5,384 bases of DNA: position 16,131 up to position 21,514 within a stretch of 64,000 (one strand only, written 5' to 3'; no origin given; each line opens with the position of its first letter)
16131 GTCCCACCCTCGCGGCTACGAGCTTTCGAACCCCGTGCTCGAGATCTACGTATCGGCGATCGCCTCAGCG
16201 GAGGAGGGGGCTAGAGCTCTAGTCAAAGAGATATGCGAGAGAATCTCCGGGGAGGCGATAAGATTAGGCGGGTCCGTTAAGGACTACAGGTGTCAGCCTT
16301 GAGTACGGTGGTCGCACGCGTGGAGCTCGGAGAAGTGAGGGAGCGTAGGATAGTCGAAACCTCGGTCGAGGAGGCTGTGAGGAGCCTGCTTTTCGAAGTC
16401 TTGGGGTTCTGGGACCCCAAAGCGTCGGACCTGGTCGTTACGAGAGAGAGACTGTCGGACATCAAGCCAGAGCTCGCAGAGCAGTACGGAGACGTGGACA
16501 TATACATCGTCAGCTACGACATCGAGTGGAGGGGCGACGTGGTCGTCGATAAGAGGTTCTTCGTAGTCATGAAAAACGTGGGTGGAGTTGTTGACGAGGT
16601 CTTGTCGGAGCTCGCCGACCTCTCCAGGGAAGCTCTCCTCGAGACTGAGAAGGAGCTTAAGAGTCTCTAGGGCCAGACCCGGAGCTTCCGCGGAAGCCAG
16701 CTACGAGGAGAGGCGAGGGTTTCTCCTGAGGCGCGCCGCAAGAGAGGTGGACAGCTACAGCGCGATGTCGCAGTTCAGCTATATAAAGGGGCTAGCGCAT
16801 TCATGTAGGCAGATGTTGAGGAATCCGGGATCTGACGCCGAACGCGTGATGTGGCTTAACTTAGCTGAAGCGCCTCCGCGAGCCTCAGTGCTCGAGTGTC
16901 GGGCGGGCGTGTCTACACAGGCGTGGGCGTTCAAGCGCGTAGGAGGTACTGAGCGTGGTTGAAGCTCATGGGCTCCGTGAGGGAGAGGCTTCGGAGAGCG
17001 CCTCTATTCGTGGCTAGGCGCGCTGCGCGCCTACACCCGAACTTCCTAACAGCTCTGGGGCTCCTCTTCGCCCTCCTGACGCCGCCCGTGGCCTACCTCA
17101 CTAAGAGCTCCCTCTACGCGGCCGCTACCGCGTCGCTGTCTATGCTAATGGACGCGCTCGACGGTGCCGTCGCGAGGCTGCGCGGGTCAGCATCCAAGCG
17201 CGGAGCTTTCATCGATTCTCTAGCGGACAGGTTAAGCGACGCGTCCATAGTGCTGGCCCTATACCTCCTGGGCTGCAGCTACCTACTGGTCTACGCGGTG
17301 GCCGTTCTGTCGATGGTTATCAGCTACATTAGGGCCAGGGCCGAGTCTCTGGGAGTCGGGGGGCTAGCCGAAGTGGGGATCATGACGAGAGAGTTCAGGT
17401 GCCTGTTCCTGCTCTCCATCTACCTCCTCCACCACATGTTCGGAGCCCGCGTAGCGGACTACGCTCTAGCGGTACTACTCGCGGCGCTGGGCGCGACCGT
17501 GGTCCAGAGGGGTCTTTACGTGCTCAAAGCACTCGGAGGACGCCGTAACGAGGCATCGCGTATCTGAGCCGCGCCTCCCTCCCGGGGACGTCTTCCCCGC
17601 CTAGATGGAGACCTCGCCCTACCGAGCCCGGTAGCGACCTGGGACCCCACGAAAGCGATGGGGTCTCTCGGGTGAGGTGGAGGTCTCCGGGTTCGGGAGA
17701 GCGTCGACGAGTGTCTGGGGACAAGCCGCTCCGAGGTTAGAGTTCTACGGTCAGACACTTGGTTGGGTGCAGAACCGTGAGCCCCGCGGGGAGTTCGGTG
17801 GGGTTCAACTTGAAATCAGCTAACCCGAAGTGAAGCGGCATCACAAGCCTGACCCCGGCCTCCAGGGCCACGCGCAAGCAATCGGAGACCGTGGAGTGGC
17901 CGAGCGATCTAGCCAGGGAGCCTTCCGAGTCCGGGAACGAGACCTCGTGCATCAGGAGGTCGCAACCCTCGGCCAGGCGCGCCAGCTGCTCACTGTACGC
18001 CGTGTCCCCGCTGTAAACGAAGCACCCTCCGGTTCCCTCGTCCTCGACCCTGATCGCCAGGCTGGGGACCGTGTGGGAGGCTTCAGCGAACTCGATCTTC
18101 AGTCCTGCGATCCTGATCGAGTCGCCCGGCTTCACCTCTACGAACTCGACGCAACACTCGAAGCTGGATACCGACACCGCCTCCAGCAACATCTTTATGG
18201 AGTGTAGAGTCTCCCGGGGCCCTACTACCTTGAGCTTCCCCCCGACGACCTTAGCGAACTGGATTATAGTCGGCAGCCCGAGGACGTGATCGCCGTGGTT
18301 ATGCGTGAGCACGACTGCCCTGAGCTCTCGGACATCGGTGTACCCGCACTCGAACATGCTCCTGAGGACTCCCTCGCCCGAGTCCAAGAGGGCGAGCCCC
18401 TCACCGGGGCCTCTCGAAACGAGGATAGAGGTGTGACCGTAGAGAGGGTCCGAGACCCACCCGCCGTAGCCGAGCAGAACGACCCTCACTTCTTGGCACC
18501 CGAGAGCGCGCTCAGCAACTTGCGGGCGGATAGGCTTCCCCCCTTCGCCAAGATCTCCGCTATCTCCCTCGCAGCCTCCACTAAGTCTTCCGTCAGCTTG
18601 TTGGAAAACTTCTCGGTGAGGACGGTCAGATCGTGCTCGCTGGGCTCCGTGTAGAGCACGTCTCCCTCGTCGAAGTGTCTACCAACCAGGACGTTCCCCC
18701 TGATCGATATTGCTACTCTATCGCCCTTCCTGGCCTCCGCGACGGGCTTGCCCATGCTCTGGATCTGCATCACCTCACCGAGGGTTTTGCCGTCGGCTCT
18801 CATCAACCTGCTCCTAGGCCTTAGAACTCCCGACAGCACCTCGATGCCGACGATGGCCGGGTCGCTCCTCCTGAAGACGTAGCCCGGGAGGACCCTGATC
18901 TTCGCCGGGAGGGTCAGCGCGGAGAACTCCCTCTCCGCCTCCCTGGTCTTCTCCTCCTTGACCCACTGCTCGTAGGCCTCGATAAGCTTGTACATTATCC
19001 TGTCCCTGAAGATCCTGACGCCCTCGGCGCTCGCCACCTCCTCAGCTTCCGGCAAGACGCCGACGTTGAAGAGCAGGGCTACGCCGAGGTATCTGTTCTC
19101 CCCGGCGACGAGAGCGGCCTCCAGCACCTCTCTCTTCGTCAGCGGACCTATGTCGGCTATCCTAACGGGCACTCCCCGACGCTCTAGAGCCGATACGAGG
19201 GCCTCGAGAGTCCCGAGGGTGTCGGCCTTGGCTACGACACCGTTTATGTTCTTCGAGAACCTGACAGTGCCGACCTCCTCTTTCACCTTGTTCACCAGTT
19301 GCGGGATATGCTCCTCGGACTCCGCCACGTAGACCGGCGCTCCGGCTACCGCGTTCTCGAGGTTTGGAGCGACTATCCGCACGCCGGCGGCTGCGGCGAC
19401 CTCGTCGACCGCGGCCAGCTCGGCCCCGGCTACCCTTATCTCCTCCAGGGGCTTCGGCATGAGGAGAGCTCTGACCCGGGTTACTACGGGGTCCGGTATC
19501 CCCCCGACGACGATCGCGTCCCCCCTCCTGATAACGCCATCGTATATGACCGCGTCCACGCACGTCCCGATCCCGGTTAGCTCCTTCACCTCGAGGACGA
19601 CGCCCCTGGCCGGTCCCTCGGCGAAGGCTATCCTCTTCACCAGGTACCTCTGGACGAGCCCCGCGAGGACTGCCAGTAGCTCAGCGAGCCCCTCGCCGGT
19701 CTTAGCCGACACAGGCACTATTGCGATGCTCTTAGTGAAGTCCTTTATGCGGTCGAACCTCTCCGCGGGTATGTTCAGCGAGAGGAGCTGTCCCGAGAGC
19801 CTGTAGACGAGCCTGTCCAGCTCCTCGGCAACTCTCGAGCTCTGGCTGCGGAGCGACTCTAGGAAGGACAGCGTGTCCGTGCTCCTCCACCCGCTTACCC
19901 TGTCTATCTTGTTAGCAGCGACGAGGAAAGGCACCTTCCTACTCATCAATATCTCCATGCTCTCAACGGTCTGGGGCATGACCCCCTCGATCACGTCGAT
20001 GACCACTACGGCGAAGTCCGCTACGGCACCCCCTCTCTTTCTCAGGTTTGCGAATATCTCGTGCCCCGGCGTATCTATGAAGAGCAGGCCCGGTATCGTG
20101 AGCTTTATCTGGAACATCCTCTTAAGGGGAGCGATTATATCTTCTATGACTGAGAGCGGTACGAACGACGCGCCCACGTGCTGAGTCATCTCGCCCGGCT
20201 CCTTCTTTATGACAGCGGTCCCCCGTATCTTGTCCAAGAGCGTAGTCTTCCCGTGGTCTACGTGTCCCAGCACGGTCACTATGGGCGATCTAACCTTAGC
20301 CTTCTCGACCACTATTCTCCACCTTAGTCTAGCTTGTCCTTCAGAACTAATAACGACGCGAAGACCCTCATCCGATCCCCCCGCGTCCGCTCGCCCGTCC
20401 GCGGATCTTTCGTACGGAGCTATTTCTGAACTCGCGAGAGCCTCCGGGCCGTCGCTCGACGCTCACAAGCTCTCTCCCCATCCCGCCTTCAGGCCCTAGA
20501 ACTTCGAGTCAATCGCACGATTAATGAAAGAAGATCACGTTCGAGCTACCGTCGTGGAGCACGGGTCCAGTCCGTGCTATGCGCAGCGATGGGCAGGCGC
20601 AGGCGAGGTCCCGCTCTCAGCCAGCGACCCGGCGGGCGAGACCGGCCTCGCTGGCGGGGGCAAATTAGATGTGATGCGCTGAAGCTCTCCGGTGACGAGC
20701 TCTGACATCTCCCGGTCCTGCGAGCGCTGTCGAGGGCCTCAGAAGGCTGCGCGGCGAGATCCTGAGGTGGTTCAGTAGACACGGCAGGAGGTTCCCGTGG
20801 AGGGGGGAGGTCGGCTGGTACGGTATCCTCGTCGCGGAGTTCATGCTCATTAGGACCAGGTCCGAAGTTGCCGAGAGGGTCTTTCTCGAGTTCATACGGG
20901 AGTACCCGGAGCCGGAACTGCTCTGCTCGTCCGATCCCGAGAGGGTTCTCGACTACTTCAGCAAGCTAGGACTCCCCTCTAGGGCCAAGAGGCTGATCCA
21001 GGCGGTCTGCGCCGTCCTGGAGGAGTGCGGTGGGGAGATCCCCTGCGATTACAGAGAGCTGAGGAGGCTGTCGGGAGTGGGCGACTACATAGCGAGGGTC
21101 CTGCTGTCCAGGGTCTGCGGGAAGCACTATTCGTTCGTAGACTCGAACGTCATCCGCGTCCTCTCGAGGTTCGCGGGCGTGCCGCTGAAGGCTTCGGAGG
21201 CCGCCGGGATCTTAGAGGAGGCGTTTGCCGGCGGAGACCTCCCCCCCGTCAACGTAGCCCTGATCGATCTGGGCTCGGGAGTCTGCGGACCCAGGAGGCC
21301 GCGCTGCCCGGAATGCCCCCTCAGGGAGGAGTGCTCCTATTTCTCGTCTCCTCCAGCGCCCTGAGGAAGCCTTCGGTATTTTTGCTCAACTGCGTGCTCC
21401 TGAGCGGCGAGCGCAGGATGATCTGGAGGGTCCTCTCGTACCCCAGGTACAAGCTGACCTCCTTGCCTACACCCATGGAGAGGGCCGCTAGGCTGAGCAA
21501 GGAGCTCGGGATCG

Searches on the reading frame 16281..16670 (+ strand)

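Call 35: search_protein_families(library=pfam, max_evalue=0.001, proteins=[window:16281-16670:+])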
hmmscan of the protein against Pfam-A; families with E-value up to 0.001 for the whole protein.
window:16281-16670:+ (129 aa): 1 family
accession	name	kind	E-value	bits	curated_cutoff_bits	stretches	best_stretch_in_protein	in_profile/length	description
PF10051.14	DUF2286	-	1.6e-12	47.8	24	1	9-112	2-124/138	Uncharacterized protein conserved in archaea (DUF2286)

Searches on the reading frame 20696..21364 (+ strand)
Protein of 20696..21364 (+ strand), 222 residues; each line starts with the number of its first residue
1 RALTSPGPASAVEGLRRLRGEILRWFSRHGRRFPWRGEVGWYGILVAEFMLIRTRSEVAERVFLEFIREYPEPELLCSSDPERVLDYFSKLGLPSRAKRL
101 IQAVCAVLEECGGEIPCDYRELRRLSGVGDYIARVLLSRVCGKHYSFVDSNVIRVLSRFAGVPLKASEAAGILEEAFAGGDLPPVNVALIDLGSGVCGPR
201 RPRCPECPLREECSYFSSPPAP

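Call 35: search_protein_families(library=pfam, max_evalue=0.001, proteins=[window:20696-21364:+])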
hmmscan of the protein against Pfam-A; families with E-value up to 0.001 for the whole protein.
window:20696-21364:+ (222 aa): 1 family
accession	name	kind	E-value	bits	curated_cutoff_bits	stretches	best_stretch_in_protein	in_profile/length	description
PF00730.31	HhH-GPD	-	1.1e-08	35.8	26.2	1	46-165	1-92/108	HhH-GPD superfamily base excision DNA repair protein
